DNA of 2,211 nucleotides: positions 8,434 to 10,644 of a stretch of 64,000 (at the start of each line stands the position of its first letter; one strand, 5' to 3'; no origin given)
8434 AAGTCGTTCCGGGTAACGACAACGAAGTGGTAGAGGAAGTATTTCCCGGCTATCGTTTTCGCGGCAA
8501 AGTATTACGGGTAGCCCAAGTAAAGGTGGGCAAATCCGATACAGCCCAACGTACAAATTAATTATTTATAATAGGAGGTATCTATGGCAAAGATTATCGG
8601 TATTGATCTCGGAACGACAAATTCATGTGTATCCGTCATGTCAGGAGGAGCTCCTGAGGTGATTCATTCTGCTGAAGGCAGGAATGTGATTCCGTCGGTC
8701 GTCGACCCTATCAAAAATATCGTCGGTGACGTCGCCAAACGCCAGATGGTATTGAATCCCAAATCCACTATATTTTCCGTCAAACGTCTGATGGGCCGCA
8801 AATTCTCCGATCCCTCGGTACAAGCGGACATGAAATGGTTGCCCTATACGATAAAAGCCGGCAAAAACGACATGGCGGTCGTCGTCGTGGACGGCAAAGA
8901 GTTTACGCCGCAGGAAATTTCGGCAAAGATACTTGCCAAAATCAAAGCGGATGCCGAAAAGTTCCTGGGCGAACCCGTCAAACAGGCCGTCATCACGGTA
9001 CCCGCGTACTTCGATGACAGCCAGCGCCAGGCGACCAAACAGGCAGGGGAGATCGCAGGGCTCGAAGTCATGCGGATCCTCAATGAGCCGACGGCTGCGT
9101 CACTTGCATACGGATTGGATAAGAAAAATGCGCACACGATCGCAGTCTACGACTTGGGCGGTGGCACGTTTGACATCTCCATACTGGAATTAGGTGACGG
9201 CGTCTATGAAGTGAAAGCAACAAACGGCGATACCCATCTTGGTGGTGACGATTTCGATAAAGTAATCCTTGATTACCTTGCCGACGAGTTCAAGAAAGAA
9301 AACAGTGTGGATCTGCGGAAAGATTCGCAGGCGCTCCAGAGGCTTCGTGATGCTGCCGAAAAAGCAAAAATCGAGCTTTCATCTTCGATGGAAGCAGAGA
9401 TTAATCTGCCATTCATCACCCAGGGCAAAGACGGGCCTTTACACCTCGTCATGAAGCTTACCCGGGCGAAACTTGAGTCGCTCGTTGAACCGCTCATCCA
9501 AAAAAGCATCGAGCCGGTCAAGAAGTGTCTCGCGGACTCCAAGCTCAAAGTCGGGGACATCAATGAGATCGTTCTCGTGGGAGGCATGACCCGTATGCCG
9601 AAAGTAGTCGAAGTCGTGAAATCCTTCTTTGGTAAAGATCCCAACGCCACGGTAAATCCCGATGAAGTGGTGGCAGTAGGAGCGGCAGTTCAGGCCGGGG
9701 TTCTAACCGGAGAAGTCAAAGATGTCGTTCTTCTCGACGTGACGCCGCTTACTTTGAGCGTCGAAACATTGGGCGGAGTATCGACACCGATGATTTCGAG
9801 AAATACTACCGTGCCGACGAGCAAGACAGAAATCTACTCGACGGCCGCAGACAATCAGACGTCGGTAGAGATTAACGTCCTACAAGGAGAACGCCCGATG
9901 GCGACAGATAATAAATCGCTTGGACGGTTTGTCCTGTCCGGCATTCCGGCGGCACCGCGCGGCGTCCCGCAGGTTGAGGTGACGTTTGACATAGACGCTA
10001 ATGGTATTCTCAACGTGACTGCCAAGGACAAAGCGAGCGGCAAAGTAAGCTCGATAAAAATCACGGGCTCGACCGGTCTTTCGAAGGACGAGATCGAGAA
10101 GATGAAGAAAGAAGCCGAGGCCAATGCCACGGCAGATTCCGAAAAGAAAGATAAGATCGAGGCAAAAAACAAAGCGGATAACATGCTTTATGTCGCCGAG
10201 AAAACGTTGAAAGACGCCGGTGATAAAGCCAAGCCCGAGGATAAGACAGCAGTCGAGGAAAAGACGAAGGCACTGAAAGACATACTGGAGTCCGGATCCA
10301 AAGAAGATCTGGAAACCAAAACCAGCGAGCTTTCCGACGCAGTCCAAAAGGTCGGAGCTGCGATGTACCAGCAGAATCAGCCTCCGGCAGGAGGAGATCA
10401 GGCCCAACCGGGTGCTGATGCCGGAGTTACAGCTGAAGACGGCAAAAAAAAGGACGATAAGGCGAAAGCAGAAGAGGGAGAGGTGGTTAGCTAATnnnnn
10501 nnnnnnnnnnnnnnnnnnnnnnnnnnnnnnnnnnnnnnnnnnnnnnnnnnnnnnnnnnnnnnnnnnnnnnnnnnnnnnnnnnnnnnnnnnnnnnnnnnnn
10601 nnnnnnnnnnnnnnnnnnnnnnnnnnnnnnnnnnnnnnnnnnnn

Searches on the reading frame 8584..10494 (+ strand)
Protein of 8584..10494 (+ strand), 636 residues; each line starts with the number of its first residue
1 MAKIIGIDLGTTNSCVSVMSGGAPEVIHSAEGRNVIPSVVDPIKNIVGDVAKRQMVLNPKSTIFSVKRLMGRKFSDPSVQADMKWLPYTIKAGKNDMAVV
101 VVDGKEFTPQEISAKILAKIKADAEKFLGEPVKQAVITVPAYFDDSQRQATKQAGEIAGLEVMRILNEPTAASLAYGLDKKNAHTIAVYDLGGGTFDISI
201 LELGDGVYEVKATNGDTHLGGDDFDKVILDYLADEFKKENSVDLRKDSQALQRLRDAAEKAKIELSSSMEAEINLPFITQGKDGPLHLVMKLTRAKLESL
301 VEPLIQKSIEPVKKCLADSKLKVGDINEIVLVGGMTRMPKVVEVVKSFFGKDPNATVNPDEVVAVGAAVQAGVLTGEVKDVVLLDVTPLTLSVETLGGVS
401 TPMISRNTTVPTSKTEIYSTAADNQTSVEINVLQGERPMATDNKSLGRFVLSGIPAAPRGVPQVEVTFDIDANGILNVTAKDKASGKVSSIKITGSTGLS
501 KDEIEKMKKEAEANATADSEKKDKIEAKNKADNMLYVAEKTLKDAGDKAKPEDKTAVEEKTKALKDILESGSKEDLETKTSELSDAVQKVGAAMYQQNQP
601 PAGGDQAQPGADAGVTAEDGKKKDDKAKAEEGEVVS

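Call 4: search_protein_families(library=pfam, proteins=[window:8584-10494:+], max_evalue=1)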
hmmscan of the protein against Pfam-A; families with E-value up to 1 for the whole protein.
window:8584-10494:+ (636 aa): 5 families
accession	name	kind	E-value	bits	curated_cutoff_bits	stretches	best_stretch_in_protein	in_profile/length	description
PF00012.26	HSP70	-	4.7e-254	844.6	20.6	1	4-596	1-599/599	Hsp70 protein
PF06723.19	MreB_Mbl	-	3.1e-18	66.1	27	1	115-368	76-316/327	MreB/Mbl protein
PF14450.12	FtsA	-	0.00016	22.4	31.8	1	189-352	3-106/127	Cell division protein FtsA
PF02782.22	FGGY_C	-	0.087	13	27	1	324-373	148-196/198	FGGY family of carbohydrate kinases, C-terminal domain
PF24828.1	DUF7713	-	0.095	12.7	24.1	1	93-112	28-47/68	Domain of unknown function (DUF7713)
